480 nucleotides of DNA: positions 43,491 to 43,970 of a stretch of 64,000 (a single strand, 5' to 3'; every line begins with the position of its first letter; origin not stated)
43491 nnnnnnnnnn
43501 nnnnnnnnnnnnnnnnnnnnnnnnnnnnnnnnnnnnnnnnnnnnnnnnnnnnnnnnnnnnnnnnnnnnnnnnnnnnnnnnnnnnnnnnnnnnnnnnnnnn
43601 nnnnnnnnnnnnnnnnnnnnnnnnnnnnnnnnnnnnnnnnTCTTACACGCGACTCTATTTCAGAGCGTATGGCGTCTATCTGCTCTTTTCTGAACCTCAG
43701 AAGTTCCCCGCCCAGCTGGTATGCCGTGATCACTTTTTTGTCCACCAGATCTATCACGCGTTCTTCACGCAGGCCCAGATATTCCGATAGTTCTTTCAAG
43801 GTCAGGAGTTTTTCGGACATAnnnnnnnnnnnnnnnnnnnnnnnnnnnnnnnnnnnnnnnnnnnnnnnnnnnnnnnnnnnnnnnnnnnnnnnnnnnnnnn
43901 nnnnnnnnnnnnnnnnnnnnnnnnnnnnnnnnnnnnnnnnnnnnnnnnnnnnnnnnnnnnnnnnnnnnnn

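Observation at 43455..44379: Bactofilin fused to a C-terminal HTH_17 (excisionase-like) domain, translationally coupled to an HTH_17/coiled-coil/membrane-anchor partner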

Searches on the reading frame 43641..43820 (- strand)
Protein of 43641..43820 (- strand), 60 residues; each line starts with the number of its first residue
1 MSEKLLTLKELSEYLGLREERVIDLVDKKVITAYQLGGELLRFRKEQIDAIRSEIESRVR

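Call 37: search_solved_structures(query=A4, max_evalue=10, show_alignments=5)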
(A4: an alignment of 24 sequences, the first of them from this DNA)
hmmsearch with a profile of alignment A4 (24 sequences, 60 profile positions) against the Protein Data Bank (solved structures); distinct sequences matched with E-value up to 10: 19.
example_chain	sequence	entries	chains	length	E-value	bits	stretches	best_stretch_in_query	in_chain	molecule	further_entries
8vd6_A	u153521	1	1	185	8.4e-07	31.8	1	7-32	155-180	CAP REPEAT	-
4j2n_A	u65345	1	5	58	3e-05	26.8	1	8-53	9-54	Gp37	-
6ama_A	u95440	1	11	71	0.00078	22.3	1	3-58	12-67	Putative DNA-binding protein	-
6amk_A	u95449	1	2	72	0.00097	22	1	5-58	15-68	Putative DNA-binding protein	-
8dgl_A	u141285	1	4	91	0.008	19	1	5-52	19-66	Recombination Directionality Factor RdfS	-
5ui5_I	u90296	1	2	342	0.0099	18.8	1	4-32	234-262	RNA polymerase sigma factor RpoN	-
1y6u_A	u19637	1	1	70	0.015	18.2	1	6-30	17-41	Excisionase from transposon Tn916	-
4r1h_A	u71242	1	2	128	0.03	17.2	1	3-24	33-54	Lmo0741 protein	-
4ham_A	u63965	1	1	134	0.052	16.4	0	3-24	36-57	Lmo2241 protein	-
1l0o_C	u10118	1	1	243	0.47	13.4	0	7-23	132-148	sigma factor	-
3mpo_A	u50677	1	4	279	0.49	13.3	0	7-29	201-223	Predicted hydrolase of the HAD superfamily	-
2e6x_A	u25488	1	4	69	0.6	13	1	9-31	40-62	Hypothetical protein TTHA1281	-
5wod_A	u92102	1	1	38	0.62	13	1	4-28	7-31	38-mer peptide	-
5i41_B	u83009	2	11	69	0.63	13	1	6-35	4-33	Chromosome-anchoring protein RacA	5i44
8pkn_A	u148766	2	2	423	0.92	12.5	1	18-36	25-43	3-hydroxy-3-methylglutaryl-coenzyme A reductase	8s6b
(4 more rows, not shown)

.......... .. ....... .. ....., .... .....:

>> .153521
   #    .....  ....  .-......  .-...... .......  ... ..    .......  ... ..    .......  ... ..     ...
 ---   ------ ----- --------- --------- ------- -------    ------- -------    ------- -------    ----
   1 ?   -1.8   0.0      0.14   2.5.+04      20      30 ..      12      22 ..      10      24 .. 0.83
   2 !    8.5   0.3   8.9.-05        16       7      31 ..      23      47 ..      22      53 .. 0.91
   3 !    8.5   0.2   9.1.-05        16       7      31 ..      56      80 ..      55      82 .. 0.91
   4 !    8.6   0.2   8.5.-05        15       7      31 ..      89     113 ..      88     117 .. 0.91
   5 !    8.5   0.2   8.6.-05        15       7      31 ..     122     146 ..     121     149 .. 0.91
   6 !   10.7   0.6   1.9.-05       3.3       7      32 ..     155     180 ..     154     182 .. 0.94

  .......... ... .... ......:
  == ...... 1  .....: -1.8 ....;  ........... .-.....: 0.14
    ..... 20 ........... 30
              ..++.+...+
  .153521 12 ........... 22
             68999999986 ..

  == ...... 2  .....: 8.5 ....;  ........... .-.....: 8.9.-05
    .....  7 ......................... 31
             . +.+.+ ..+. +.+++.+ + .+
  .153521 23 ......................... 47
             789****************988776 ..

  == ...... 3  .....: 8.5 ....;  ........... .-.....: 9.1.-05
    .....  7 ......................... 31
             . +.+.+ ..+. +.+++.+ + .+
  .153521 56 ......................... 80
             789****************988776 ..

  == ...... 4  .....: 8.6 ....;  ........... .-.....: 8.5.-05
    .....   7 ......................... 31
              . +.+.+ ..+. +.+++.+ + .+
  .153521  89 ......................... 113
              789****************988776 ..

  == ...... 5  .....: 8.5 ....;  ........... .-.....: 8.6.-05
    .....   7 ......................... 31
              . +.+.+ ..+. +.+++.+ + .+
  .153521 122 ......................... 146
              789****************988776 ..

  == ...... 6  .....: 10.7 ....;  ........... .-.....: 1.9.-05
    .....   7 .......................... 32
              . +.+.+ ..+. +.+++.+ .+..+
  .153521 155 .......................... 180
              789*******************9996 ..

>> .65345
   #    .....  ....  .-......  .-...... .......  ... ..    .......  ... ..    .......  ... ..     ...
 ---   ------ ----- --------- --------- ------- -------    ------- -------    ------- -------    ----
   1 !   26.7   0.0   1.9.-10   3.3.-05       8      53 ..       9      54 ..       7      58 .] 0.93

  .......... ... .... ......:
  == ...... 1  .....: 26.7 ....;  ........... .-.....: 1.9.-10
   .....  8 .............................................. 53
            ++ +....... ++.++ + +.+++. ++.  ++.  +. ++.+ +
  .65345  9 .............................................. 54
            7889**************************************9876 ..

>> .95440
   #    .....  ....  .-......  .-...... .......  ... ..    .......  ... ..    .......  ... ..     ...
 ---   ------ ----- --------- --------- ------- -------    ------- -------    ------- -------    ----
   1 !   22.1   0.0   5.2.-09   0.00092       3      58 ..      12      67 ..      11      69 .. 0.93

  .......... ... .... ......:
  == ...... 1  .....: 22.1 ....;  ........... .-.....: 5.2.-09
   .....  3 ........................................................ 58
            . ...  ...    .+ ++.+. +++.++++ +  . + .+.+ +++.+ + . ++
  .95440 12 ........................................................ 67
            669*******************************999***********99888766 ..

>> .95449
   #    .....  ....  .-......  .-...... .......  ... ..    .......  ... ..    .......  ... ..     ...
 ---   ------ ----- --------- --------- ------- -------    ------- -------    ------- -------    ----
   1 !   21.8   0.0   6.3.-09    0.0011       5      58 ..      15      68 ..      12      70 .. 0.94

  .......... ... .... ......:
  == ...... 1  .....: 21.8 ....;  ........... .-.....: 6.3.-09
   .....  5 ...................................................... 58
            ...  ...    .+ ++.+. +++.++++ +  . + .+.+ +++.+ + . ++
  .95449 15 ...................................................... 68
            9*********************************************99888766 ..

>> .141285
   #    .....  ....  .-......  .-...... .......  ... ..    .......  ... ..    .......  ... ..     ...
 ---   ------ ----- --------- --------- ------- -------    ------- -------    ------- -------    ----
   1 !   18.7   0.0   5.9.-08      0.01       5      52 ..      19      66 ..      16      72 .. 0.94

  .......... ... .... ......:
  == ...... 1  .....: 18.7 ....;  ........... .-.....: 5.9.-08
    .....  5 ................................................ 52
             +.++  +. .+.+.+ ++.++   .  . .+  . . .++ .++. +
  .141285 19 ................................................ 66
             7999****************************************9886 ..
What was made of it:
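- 43653..43820 (-): p2 N-terminal winged HTH (aa 1-56): acidic recognition helix, basic wing (K35, R42, R44, K45). Pukovnik Xis and BldC are the best solved relatives (call 37).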
